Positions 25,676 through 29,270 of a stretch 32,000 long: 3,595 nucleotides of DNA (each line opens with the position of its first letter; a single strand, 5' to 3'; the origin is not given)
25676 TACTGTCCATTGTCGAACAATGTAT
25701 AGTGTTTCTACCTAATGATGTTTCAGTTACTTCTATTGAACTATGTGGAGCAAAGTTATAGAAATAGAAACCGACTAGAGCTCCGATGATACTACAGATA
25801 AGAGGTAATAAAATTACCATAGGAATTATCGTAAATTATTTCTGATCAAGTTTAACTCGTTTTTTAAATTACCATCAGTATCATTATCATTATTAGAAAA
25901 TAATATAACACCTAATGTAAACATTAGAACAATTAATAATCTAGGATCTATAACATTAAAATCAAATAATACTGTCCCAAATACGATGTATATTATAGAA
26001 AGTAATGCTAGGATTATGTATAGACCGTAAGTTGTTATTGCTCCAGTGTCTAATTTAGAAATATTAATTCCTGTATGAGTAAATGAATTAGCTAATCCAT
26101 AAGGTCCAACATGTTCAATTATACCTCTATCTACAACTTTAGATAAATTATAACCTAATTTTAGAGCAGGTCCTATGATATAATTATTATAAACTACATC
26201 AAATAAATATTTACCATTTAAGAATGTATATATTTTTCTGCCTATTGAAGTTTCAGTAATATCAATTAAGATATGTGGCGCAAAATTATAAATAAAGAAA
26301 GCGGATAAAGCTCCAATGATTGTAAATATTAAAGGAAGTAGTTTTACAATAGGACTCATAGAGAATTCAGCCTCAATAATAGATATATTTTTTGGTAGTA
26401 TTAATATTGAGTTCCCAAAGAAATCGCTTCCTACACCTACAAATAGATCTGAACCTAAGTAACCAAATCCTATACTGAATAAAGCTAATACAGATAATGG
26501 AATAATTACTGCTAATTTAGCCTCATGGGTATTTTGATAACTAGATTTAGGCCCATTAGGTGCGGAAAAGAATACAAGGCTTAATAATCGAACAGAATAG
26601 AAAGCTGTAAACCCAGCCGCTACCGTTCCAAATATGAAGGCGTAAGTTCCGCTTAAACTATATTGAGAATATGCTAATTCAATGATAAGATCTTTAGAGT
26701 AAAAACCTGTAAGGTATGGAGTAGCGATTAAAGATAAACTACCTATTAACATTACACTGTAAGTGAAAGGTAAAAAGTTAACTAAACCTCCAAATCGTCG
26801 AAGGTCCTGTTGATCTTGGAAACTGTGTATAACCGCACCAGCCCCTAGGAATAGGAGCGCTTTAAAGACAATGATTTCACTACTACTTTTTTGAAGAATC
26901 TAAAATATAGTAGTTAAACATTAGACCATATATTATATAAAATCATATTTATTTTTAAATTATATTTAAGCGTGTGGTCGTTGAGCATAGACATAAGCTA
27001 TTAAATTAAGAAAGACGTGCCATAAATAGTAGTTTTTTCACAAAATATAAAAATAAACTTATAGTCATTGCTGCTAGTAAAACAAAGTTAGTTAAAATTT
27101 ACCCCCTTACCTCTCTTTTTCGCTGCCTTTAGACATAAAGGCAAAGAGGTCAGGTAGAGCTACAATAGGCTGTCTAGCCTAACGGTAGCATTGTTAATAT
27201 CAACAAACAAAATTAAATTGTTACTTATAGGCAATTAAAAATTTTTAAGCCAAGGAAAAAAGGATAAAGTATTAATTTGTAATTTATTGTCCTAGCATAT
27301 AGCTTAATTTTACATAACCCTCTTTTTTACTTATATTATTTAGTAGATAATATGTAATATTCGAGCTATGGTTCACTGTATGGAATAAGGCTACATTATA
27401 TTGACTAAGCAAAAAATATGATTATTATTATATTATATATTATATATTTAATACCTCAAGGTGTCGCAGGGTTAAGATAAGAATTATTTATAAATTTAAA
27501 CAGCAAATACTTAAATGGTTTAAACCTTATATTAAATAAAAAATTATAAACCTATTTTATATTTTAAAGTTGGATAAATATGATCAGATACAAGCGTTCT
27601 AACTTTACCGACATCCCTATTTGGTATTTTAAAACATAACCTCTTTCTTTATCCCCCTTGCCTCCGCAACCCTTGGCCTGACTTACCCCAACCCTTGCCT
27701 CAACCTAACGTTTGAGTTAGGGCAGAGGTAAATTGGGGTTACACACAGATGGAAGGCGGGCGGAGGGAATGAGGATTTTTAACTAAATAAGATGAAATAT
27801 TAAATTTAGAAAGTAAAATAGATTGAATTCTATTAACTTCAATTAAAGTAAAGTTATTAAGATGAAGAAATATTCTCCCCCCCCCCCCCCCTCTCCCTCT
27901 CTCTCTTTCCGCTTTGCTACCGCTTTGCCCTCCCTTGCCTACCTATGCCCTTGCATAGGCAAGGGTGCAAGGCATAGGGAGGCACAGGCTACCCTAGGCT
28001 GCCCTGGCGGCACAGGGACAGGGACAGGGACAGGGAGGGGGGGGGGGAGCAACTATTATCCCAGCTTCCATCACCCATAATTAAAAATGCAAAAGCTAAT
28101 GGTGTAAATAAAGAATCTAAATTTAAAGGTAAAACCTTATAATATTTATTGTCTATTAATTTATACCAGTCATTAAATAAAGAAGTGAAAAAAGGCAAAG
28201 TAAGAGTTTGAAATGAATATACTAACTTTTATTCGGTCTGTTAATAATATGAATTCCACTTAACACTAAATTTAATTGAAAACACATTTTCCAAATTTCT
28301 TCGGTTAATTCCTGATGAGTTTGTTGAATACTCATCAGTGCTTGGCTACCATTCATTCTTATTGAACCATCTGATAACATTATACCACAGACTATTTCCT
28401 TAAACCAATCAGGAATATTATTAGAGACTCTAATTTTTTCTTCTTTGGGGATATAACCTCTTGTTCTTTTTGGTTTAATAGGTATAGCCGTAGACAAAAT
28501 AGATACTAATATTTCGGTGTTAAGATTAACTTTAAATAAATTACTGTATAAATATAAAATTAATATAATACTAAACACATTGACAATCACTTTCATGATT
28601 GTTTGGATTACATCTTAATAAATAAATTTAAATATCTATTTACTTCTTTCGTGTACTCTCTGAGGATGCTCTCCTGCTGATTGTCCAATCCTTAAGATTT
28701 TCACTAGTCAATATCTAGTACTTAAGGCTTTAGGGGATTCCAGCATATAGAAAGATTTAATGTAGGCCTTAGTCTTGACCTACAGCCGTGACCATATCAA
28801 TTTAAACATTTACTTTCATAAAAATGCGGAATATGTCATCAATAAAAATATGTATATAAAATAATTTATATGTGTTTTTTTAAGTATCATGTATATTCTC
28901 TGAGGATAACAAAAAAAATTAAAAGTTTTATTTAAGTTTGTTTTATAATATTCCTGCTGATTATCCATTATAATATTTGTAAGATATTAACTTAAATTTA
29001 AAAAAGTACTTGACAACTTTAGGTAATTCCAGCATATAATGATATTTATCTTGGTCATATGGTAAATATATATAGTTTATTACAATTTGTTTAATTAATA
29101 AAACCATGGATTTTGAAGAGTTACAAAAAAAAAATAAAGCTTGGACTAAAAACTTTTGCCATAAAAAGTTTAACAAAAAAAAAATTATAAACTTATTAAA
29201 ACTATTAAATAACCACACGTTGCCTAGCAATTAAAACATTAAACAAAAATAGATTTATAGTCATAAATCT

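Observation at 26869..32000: Two complete group I cores back to back in the nad5 intron with no exon between them: candidate twintron carrying GIY-YIG and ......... ORFs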

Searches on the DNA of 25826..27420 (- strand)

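Call 34: search_rna_families(source=window, start=26850, end=27420, threshold=evalue, max_evalue=10, show_alignments=2)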
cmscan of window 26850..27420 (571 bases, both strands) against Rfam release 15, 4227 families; matches with E-value up to 10: 3.
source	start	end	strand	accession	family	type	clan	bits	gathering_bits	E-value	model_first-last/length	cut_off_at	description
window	26919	26991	-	RF01573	DdR5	Gene; snRNA; snoRNA; CD-box;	-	18.4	70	5.9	1-81/81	no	Dictyostelium snoRNA DdR5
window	27151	27200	+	RF03772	mir-4867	Gene; miRNA;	-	15.8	93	3.7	1-73/73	no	mir-4867 microRNA precursor family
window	26875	26922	+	RF00429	SNORA29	Gene; snRNA; snoRNA; HACA-box;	CL00030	15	50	8.3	8-56/140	no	Small nucleolar RNA SNORA29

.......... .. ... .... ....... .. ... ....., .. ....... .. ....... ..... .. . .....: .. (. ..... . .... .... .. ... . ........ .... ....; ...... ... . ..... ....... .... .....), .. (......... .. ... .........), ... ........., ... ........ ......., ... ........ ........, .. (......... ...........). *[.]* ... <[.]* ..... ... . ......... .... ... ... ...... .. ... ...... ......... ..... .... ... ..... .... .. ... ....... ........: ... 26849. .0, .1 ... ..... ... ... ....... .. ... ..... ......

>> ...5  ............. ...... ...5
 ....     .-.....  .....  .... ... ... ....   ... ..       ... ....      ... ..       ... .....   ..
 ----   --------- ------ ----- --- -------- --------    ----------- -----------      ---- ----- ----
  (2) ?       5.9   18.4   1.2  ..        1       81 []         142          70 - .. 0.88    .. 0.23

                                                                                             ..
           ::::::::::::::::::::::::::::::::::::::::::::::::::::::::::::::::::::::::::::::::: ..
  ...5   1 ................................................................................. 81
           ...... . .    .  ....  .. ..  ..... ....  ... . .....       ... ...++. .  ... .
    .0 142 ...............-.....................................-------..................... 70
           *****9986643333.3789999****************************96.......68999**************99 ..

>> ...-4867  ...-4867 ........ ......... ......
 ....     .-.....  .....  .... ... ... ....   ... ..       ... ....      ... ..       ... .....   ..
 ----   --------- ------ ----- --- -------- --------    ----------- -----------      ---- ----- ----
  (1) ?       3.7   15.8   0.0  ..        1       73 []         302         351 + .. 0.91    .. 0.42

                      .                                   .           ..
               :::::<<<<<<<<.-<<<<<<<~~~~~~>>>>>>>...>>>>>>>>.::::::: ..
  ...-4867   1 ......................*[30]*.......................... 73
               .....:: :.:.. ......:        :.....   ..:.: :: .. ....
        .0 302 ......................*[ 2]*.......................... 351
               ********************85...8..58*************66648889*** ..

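Call 64: build_rna_model(alignment_id=A5, structure=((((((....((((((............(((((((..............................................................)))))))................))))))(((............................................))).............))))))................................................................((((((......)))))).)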
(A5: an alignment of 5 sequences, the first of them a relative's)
Model R1 built from alignment A5 (5 sequences, 278 columns); structure: as given.
model positions 208; base pairs 28; branch points 2; effective number of sequences 2.03; information 0.589 bits per position. Calibrated on 0.2 Mb of random sequence (short: E-values are rough).
structure used (alignment columns):
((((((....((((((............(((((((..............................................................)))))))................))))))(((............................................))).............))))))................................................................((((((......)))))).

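Call 65: search_with_rna_model(model_id=R1, source=window, max_evalue=10, show_alignments=6)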
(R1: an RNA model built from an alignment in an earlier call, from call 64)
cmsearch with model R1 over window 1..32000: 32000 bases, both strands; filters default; matches with E-value up to 10: 11.
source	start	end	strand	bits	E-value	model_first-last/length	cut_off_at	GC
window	28584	28755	-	144.2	1.7e-29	1-208/208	no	0.33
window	28807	29044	-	91.3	5.5e-18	1-208/208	no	0.2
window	21471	21595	-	58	9.8e-11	1-208/208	no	0.3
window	11043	11289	-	41.7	3.4e-07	1-208/208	no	0.23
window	10630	10884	-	31.5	5.6e-05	1-208/208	no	0.41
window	1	110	-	31.1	6.8e-05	1-123/208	3'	0.36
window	9356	9564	+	25.7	0.001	1-208/208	no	0.31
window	9107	9259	-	15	0.22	1-208/208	no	0.27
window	26924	26996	-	9.9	2.8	1-208/208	no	0.23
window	10065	10213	-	9.8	2.9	1-208/208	no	0.3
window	19075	19198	+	7.5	9.5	11-132/208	no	0.34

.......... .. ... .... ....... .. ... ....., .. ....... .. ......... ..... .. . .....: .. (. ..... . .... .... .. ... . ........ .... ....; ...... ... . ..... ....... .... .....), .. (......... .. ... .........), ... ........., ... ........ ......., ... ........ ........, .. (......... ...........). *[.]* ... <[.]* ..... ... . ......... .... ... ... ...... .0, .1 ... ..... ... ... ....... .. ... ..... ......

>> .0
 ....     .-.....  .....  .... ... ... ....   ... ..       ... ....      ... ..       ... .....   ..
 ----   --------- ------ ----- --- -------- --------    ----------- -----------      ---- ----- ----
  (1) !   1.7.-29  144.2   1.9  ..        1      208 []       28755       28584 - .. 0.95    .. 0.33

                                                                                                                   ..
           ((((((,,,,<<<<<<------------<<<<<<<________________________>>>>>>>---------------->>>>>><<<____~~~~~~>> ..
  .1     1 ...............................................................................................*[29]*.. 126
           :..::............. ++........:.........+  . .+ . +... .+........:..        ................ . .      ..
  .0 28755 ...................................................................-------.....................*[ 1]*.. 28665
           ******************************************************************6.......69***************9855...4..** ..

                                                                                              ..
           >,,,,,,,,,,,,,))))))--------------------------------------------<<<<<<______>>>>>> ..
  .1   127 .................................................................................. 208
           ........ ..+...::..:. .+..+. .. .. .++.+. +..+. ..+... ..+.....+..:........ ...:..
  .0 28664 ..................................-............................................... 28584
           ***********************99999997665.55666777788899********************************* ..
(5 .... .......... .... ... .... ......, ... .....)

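Call 66: search_with_rna_model(model_id=R1, source=window, start=26850, end=27420, filters=off, max_evalue=10, show_alignments=2)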
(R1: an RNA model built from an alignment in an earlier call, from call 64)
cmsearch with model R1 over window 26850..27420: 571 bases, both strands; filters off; matches with E-value up to 10: 15.
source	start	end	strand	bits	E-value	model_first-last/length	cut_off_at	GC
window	26924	26996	-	9.9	0.05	1-208/208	no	0.23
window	26874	26912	+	6.8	0.24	29-72/208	no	0.21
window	27213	27248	+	5.5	0.47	30-65/208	no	0.14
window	27028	27059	+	4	0.99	34-61/208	no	0.16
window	27213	27248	-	3.7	1.1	32-63/208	no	0.14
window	27302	27386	-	3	1.6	1-208/208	no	0.26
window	26874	26914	-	1.7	3.1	29-71/208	no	0.22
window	27254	27292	+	1.6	3.2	89-127/208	no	0.23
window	27031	27145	-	1.6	3.2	1-208/208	no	0.3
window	26924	26957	+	1.6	3.2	92-124/208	no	0.12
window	27254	27292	-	0.9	4.5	89-127/208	no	0.23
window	27124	27142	+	0.3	6.2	190-208/208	no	0.42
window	27327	27352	+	0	7.1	35-60/208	no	0.12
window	27190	27210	-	-0.1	7.7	39-59/208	no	0.19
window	27072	27101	+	-0.3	8.5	33-62/208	no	0.2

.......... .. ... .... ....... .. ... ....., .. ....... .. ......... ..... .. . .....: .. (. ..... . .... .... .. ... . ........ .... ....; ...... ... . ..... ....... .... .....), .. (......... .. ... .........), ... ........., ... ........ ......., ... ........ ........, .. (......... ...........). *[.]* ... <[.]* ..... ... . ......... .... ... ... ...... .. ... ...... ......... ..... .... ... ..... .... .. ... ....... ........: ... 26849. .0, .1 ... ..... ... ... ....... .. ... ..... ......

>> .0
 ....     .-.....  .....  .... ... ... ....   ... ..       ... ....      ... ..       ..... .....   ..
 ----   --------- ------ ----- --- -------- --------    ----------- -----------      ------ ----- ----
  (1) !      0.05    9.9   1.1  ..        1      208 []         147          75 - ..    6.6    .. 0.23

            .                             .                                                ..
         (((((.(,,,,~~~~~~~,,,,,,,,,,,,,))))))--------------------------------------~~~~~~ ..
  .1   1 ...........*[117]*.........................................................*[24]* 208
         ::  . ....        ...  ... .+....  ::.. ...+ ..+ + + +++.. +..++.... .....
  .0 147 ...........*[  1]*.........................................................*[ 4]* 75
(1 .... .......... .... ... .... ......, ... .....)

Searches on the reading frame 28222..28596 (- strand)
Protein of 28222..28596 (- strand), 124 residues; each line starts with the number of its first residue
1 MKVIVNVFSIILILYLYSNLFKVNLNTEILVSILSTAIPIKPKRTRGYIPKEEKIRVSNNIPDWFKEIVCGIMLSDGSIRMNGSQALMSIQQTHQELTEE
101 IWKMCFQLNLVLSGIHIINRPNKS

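Call 32: search_protein_families(library=pfam, proteins=[window:28222-28596:-], max_evalue=0.01)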
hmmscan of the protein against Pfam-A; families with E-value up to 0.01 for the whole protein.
window:28222-28596:- (124 aa): 0 families

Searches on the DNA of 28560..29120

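Call 33: search_rna_families(source=window, start=28560, end=29120, threshold=evalue, max_evalue=10, show_alignments=3)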
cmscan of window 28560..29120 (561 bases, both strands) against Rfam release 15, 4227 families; matches with E-value up to 10: 4.
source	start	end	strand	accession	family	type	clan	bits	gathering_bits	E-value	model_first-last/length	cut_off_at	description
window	28584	28800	-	RF00028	Intron_gpI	Intron;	-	45.2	50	2.3e-10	1-253/253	no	Group I catalytic intron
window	28976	29017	+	RF01363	CRISPR-DR50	Gene; CRISPR;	-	21.7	47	0.94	1-46/46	no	CRISPR RNA direct repeat element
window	28809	28841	-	RF00028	Intron_gpI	Intron;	-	12.7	50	1.4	219-251/253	no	Group I catalytic intron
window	28825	28850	-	RF02288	TtnuCD11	Gene; snRNA; snoRNA; CD-box;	-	11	70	8.6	1-74/74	no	Tetrahymena snoRNA TtnuCD11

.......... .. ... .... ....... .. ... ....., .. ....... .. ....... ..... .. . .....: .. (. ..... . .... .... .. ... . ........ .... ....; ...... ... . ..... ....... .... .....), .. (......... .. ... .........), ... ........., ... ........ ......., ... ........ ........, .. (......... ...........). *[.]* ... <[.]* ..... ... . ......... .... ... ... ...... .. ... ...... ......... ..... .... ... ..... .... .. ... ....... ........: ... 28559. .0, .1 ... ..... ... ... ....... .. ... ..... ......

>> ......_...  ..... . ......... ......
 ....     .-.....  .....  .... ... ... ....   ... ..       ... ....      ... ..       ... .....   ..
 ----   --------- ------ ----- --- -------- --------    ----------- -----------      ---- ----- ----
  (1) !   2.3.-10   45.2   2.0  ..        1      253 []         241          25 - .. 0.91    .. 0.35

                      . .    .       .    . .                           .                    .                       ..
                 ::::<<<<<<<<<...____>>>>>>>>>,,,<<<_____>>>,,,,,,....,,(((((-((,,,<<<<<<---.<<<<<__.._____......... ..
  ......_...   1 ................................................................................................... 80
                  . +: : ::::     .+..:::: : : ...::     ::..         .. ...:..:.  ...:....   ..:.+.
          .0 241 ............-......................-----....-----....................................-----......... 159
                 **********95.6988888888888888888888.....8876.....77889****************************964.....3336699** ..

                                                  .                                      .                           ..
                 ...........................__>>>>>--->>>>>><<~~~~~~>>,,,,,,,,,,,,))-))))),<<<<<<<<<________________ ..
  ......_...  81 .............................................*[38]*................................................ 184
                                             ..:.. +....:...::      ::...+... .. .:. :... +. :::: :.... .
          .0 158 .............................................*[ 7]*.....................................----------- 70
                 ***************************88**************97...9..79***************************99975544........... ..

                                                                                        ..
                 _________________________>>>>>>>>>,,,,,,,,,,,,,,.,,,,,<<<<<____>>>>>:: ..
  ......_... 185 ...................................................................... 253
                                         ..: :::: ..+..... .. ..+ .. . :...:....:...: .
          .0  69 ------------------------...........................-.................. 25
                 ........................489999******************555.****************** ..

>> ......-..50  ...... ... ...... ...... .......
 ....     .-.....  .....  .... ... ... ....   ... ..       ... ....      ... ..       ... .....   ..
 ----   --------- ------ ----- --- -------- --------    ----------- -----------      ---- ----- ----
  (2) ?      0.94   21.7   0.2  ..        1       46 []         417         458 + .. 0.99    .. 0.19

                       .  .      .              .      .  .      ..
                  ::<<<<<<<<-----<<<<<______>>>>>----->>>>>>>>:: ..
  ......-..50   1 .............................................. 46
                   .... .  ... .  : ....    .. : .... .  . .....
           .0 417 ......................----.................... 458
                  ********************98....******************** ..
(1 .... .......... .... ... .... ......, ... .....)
